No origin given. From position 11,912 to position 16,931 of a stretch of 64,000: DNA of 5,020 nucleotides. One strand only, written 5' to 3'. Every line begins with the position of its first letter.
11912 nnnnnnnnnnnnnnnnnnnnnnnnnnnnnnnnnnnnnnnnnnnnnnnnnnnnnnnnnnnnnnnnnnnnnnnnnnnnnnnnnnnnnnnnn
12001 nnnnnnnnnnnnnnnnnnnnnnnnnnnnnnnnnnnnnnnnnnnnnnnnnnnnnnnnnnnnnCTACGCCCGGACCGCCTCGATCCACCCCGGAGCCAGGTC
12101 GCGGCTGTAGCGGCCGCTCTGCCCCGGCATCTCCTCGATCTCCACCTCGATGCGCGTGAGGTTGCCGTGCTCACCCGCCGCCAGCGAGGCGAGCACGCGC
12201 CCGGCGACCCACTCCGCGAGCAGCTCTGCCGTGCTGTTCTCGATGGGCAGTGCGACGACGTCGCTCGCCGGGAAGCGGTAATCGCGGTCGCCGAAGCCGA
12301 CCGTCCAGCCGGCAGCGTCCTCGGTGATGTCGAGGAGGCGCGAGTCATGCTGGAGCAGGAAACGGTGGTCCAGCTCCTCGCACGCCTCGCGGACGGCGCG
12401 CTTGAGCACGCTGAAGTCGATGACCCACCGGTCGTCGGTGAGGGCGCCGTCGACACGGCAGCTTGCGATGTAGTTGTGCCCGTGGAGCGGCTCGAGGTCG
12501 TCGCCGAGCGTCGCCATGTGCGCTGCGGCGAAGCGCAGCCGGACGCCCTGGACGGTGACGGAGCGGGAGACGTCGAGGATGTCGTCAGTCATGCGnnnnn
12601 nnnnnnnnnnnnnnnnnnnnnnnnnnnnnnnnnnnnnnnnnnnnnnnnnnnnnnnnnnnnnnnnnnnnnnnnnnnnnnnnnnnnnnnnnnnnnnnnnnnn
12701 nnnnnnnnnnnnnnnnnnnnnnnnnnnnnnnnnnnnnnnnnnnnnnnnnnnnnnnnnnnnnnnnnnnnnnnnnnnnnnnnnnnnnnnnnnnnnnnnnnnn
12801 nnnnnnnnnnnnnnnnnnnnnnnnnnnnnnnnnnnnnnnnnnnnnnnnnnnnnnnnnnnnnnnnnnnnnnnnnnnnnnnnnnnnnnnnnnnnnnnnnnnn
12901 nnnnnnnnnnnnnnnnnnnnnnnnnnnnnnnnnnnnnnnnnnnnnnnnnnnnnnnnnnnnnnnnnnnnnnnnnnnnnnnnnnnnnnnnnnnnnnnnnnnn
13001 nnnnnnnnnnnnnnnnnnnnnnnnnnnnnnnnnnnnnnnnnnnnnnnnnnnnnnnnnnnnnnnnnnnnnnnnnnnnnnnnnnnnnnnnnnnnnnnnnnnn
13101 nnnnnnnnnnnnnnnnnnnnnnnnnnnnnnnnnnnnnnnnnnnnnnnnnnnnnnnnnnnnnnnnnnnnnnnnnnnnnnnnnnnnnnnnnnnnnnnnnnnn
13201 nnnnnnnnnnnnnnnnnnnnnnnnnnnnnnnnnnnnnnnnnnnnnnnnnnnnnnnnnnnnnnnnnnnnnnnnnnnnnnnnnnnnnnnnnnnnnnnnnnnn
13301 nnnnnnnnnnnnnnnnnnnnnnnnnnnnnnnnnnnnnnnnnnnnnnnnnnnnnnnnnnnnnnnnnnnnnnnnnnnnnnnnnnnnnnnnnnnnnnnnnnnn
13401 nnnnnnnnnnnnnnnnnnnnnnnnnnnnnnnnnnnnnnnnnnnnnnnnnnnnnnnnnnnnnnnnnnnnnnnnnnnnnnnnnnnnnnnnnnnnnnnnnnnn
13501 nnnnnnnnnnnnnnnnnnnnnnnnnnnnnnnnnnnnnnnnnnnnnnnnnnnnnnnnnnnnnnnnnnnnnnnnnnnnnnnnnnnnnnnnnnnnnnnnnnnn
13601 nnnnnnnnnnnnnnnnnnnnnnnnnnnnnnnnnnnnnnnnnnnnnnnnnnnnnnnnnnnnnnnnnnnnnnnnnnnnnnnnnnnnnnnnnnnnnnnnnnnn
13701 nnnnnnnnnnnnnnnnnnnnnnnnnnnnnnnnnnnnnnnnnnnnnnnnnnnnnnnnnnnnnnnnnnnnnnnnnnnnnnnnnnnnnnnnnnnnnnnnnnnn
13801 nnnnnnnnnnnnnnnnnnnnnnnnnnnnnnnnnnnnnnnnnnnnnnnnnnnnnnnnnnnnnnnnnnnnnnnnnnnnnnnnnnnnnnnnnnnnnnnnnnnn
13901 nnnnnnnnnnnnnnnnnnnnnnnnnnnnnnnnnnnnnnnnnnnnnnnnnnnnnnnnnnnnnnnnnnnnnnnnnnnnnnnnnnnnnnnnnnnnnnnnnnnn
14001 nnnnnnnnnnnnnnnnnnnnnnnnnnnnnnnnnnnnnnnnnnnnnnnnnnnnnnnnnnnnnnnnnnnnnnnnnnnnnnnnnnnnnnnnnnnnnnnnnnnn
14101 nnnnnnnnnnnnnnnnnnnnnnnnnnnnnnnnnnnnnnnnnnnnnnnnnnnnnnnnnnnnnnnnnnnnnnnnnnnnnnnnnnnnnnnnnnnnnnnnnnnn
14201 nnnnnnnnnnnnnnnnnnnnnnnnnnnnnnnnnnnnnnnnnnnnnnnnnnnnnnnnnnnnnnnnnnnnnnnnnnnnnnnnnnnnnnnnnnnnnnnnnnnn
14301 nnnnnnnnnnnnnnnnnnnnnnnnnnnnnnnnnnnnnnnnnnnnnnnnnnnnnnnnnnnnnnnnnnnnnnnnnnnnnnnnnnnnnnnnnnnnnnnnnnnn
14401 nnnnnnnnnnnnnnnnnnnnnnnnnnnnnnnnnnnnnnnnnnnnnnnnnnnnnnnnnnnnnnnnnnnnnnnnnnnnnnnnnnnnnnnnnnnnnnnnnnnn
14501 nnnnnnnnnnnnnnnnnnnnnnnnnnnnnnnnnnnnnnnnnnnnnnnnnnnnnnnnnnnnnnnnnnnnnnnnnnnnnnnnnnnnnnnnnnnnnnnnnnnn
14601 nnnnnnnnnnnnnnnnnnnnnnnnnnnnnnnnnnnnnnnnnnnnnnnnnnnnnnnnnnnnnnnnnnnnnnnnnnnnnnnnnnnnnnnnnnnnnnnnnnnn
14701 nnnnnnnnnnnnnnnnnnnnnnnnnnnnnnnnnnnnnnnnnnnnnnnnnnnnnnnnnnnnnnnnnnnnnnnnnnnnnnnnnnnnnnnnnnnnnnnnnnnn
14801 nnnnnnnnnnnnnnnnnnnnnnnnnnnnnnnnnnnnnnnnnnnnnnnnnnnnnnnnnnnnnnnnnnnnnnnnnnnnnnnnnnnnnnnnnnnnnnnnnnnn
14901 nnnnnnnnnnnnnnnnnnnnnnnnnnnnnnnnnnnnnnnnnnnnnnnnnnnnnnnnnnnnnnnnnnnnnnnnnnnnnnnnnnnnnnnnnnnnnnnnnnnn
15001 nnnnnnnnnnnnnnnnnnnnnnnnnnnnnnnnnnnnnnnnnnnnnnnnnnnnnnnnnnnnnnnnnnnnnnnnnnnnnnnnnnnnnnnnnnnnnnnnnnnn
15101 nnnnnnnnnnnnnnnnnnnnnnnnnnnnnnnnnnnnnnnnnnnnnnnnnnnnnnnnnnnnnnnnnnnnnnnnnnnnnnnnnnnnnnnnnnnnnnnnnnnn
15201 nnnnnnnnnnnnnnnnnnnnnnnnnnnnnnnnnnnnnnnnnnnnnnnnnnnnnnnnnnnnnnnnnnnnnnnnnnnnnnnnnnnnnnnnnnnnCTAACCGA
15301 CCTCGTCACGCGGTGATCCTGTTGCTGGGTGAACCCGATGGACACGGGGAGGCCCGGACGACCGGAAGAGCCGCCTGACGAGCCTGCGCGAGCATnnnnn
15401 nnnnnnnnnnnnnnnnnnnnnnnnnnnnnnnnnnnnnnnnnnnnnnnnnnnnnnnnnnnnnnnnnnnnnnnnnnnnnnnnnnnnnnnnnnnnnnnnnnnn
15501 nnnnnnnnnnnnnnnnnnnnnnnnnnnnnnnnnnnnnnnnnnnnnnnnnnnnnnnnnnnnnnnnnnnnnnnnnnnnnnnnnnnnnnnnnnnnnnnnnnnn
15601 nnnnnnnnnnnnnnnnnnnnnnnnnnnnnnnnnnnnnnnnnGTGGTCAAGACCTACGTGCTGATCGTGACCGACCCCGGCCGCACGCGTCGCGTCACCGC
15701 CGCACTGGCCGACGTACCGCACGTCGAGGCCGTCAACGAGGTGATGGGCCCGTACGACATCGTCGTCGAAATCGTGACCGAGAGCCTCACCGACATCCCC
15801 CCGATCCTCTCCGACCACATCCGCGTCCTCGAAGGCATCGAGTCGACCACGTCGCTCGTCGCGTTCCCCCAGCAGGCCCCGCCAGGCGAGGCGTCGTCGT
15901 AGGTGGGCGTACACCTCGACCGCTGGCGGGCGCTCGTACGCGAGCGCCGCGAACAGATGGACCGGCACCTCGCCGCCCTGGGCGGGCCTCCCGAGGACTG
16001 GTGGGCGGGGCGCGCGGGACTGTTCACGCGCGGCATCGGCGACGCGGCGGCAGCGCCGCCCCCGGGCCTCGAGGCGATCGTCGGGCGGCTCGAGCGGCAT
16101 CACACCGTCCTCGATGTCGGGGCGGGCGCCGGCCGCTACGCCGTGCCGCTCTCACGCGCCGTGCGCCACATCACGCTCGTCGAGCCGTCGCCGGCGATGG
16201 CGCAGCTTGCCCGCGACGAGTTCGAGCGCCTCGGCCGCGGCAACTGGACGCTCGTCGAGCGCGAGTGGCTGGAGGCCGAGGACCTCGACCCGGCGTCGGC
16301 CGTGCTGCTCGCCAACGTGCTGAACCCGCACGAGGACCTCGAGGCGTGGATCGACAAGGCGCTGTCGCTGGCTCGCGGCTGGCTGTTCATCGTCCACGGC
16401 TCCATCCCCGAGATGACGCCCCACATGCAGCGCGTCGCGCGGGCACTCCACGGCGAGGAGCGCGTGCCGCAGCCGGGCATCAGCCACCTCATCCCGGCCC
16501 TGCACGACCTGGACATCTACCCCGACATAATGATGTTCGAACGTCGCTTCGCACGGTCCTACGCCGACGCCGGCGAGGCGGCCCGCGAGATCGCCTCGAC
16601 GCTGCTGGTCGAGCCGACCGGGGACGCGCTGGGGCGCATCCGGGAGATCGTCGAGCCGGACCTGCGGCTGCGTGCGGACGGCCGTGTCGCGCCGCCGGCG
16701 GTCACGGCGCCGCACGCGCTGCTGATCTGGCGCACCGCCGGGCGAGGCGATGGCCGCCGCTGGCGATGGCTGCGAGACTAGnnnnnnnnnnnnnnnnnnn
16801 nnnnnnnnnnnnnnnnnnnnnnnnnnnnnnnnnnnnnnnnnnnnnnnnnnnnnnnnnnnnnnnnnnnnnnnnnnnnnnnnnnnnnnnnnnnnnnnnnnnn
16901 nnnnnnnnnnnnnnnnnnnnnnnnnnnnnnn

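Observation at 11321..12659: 11-nt direct repeat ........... plus hairpins bracket a 1.2-kb two-gene segment (PTPS-like and Cys-rich protein)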

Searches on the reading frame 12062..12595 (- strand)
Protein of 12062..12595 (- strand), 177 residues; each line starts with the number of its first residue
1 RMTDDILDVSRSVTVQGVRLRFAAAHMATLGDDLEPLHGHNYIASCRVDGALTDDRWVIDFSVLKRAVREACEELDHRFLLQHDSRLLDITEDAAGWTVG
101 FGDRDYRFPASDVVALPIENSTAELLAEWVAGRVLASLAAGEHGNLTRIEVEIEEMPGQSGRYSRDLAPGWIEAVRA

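Call 5: search_protein_families(library=pfam, proteins=[window:12062-12595:-], max_evalue=0.01)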
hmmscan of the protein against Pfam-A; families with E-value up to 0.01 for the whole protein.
window:12062-12595:- (177 aa): 1 family
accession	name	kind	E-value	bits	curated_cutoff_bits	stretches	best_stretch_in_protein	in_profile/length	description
PF01242.24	PTPS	-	4.2e-18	65.9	22.4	1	19-164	5-119/121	6-pyruvoyl tetrahydropterin synthase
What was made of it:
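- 12062..12592 (-): PTPS-family gene of 176 aa. It has Glu in place of the catalytic Cys (LEPLHGH), and its closest solved relatives are the Plasmodium PTPS structures. Ancestrally it is the third gene of the korA-korB operon. PF01242 scores 65.9 bits against a cut-off of 22.4 (call 5).
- Checked: The first is a PTPS-family gene, 12062-12592 (PF01242, E 4e-18; call 5).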

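Call 40: search_protein_families(library=ncbifam, proteins=[window:12062-12595:-], max_evalue=0.1)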
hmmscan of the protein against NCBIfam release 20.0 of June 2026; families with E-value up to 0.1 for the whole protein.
window:12062-12595:- (177 aa): 2 families
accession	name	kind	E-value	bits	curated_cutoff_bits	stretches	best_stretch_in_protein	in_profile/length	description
TIGR03367.1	queuosine_QueD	equivalog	2.3e-15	56.7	89.25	1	19-133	5-89/92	6-carboxytetrahydropterin synthase QueD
TIGR00039.1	6PTHBS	subfamily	6.5e-15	55.5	125.5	1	19-125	7-116/124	6-pyruvoyl tetrahydropterin synthase/6-carboxytetrahydropterin synthase family protein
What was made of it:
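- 12062..12592 (-): The QueD equivalog model scores below its cut-off (call 40).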

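Call 67: search_solved_structures(query=window:12062-12595:-, max_evalue=0.001, show_alignments=1)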
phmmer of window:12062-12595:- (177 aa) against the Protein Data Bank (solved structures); distinct sequences matched with E-value up to 0.001: 9.
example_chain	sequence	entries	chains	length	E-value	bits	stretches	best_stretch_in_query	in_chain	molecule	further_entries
2a0s_A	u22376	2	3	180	2e-21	80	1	14-165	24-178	6-pyruvoyl tetrahydropterin synthase | 6-pyruvoyl tetrahydrobiopterin synthase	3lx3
1y13_A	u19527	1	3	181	2.5e-21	79.7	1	10-160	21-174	6-pyruvoyl tetrahydropterin synthase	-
3m0n_A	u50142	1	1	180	1.3e-20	77.4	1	14-165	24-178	Putative 6-pyruvoyl tetrahydrobiopterin synthase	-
3lze_A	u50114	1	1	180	3.1e-20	76.1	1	15-165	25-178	Putative 6-pyruvoyl tetrahydrobiopterin synthase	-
2dj6_A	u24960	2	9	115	2.6e-09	40.6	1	18-97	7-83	hypothetical protein PH0634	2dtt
4ntk_A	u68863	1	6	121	1.5e-06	31.5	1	30-80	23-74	6-carboxy-5,6,7,8-tetrahydropterin synthase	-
4ntm_A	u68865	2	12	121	1.6e-06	31.4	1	30-80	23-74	6-carboxy-5,6,7,8-tetrahydropterin synthase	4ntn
3qna_A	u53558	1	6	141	2.5e-06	30.9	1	30-80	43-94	6-carboxy-5,6,7,8-tetrahydropterin synthase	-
3qn0_A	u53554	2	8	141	2.6e-06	30.8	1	30-80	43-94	6-carboxy-5,6,7,8-tetrahydropterin synthase | 6-pyruvoyl tetrahydrobiopterin synthase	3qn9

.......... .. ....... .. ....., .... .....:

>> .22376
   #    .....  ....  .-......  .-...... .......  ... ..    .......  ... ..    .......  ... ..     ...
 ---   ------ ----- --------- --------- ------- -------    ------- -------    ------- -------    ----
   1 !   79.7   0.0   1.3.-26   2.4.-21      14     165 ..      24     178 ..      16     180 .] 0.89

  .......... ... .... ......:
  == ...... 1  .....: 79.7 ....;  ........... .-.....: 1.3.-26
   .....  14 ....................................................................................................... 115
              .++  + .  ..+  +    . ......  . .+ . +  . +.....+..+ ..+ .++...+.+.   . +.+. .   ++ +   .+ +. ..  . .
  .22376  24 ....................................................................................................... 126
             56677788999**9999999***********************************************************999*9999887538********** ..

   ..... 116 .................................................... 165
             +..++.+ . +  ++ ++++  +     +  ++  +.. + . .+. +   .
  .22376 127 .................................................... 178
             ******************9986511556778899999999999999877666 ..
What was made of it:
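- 12062..12592 (-): PDB entries 2a0s and 1y13 match at E 2e-21 (call 67).
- On QueD (6-carboxytetrahydropterin synthase) equivalog: The sequence reads LEPLHGH, with Glu and no Cys, like Plasmodium PTPS (call 67).
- Closest known: Plasmodium-type / PTPS-III-like 6-pyruvoyltetrahydropterin synthase homologues. Same: Glu in place of the catalytic Cys, as in PDB 2a0s and 1y13 (call 67).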

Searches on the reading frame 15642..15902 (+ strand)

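Call 40: search_protein_families(library=ncbifam, proteins=[window:15642-15902:+], max_evalue=0.1)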
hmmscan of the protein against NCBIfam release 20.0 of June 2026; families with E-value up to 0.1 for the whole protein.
window:15642-15902:+ (86 aa): 2 families
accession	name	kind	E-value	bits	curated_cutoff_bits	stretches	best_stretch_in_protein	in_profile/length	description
NF040947.1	trans_reg_LysM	equivalog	3.9e-10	39.6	180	1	3-73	61-131/136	HTH-type transcriptional regulator LysM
NF008384.0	PRK11179.1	equivalog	0.00019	21.3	227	1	20-75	88-143/153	transcriptional regulator AsnC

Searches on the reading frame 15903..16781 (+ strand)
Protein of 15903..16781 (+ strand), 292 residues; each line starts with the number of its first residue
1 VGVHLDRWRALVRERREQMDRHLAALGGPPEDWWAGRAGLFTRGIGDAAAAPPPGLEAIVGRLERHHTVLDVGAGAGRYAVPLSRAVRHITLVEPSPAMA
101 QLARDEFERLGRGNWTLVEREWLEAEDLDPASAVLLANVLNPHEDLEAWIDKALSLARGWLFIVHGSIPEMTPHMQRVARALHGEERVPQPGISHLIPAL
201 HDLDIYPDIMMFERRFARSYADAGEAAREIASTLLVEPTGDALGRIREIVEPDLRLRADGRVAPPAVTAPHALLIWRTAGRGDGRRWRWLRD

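Call 40: search_protein_families(library=ncbifam, proteins=[window:15903-16781:+], max_evalue=0.1)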
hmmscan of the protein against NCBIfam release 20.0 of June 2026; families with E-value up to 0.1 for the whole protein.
window:15903-16781:+ (292 aa): 17 families
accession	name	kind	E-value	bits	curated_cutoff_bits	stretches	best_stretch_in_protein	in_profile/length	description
TIGR01444.1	fkbM_fam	subfamily_domain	3.2e-06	27.6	37.7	1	68-119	1-54/143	FkbM family methyltransferase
NF041820.1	daptide_MTase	equivalog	3.7e-06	26.6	175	1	66-109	37-80/243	daptide-type RiPP biosynthesis methyltransferase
NF043040.1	corrin_prot_MT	hypoth_equivalog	2.6e-05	23.7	180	1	58-130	33-108/216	corrinoid protein-associated methyltransferase CpaM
TIGR02469.1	CbiT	equivalog_domain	3.1e-05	24.2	78.3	1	62-137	16-95/124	precorrin-6Y C5,15-methyltransferase (decarboxylating) subunit CbiT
NF001453.0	PRK00312.1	equivalog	5e-05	22.9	188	1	63-114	78-129/217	protein-L-isoaspartate(D-aspartate) O-methyltransferase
NF000499.2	Erm23S_rRNA_broad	equivalog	0.00026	20.5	212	1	64-123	22-79/244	23S ribosomal RNA methyltransferase Erm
TIGR00755.1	ksgA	equivalog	0.0025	17.2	171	1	63-126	25-88/256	16S rRNA (adenine(1518)-N(6)/adenine(1519)-N(6))-dimethyltransferase RsmA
TIGR01934.1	MenG_MenH_UbiE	subfamily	0.0027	17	158.35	1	64-110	38-85/223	ubiquinone/menaquinone biosynthesis methyltransferase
TIGR00080.1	pimt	equivalog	0.0036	17.2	159.05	1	63-116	75-131/216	protein-L-isoaspartate O-methyltransferase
NF011486.0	PRK14896.1-1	equivalog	0.004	16.3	450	1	66-126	51-111/284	16S ribosomal RNA methyltransferase A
TIGR03534.1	RF_mod_PrmC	equivalog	0.005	16.3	199.1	1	58-129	79-154/253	peptide chain release factor N(5)-glutamine methyltransferase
NF009639.0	PRK13168.1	equivalog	0.0052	15.7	458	1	64-121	299-356/446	23S rRNA (uracil(1939)-C(5))-methyltransferase RlmD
TIGR01983.1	UbiG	equivalog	0.021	14.2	102.95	1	66-157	50-143/228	bifunctional 2-polyprenyl-6-hydroxyphenol methylase/3-demethylubiquinol 3-O-methyltransferase UbiG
NF001244.0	PRK00216.1-5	equivalog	0.026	13.8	216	1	65-110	48-97/236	bifunctional demethylmenaquinone methyltransferase/2-methoxy-6-polyprenyl-1,4-benzoquinol methylase UbiE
NF004692.0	PRK06032.1-3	equivalog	0.056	13.1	235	0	210-241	7-38/244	flagellar assembly protein H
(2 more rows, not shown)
